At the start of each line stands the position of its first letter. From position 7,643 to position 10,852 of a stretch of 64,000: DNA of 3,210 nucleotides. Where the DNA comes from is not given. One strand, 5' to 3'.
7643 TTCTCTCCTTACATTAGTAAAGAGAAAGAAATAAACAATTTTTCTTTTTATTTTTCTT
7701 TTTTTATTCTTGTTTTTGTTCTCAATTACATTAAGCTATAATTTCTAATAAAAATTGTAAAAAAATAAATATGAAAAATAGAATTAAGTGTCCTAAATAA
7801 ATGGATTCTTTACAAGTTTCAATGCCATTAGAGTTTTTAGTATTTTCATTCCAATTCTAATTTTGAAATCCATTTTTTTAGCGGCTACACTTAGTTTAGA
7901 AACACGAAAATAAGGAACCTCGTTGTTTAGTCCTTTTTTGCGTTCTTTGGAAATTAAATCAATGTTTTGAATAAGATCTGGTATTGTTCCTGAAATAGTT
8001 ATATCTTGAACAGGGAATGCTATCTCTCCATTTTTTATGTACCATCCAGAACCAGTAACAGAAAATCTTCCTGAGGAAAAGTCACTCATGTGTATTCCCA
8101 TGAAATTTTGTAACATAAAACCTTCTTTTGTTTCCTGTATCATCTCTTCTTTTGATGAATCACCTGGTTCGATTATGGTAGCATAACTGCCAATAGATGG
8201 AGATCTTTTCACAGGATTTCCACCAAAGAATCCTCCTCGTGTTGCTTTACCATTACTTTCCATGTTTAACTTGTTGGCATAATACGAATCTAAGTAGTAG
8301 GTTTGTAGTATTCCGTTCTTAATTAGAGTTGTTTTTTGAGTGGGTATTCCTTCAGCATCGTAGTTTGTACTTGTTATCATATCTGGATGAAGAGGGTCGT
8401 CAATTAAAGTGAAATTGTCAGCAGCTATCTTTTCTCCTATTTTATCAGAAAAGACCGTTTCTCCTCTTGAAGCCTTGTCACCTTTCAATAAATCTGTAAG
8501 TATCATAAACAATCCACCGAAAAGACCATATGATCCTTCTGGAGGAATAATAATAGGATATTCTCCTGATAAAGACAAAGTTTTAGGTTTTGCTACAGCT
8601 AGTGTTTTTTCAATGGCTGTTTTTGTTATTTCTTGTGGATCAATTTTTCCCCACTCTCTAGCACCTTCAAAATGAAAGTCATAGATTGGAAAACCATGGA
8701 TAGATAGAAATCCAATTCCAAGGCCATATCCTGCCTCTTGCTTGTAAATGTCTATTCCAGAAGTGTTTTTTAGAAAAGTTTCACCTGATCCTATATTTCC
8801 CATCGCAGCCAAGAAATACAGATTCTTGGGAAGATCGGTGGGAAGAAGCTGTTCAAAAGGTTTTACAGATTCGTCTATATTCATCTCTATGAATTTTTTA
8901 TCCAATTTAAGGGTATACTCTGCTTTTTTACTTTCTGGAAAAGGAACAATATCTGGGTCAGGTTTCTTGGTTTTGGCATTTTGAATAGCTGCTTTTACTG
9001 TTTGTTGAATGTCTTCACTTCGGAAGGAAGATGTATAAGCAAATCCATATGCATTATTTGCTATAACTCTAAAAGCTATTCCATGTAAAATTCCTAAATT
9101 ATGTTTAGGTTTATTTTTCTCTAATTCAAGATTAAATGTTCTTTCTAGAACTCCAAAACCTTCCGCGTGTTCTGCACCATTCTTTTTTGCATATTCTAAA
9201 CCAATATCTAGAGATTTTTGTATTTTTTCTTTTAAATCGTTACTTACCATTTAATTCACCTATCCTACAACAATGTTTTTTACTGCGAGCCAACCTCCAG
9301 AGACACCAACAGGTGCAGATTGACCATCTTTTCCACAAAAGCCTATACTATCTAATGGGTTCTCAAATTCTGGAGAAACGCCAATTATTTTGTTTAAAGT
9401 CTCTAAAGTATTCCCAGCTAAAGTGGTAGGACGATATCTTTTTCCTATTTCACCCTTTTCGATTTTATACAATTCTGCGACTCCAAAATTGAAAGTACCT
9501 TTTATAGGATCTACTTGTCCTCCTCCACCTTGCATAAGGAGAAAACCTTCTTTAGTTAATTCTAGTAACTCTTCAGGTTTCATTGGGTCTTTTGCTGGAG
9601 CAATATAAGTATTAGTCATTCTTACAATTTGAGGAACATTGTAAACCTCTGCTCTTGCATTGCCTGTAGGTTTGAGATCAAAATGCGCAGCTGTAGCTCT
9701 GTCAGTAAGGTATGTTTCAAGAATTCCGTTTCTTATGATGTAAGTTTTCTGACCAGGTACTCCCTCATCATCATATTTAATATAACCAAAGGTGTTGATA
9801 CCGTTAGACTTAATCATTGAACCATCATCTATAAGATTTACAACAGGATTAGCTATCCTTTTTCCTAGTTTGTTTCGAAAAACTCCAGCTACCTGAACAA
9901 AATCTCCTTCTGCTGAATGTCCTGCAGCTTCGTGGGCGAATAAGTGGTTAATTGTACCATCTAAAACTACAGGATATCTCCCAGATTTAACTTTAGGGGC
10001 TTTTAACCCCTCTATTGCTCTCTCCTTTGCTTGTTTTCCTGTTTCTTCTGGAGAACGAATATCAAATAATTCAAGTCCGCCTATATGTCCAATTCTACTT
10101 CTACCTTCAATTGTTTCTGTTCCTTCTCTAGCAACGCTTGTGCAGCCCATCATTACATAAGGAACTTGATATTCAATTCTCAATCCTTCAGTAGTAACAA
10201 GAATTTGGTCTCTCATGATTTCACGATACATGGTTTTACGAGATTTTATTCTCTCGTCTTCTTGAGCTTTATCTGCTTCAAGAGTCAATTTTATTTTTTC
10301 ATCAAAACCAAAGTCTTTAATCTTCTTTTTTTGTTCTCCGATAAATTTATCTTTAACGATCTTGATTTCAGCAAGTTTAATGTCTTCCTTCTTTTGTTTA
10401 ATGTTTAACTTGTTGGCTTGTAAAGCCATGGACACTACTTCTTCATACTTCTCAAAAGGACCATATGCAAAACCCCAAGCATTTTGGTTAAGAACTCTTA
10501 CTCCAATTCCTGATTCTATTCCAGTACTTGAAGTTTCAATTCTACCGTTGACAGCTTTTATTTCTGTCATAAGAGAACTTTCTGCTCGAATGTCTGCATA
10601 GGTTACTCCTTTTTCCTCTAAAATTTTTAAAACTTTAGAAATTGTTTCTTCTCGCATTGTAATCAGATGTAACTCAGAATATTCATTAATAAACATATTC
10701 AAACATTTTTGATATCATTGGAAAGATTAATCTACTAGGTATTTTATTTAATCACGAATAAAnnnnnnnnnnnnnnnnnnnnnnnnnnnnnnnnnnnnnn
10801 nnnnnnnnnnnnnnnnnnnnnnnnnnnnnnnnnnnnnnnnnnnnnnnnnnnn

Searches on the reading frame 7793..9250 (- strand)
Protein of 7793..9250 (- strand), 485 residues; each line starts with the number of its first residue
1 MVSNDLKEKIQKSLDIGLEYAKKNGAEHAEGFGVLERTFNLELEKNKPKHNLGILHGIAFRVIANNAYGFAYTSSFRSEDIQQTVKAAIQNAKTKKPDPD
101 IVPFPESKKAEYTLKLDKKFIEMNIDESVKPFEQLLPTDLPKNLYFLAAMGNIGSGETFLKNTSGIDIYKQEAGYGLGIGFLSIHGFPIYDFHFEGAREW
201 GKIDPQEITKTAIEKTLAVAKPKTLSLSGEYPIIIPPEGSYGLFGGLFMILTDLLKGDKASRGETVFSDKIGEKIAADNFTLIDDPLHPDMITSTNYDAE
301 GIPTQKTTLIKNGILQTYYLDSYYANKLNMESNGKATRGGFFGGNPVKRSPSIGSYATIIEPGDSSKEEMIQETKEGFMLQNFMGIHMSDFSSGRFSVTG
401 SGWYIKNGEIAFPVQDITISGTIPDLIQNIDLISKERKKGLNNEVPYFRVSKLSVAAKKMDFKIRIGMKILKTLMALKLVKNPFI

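Call 43: search_protein_families(library=pfam, proteins=[window:7793-9250:-], max_evalue=0.001)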
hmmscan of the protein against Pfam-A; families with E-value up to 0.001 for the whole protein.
window:7793-9250:- (485 aa): 2 families
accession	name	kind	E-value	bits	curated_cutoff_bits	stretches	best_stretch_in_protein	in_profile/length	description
PF19289.4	PmbA_TldD_3rd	-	1.8e-64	217.4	22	1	228-456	1-219/220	PmbA/TldA metallopeptidase C-terminal domain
PF01523.21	PmbA_TldD_1st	-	1.2e-07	32.3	20.9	1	37-92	9-65/65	PmbA/TldA metallopeptidase domain 1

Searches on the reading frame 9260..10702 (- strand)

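Call 43: search_protein_families(library=pfam, proteins=[window:9260-10702:-], max_evalue=0.001)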
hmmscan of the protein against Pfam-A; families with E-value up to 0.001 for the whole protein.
window:9260-10702:- (480 aa): 3 families
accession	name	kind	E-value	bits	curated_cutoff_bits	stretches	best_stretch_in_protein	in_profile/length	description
PF19289.4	PmbA_TldD_3rd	-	1.6e-53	181.6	22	1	240-479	1-218/220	PmbA/TldA metallopeptidase C-terminal domain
PF19290.4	PmbA_TldD_2nd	-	2.5e-15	57.3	20.9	1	127-232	2-108/109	PmbA/TldA metallopeptidase central domain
PF01523.21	PmbA_TldD_1st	-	2.4e-12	47.3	20.9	1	36-80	1-45/65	PmbA/TldA metallopeptidase domain 1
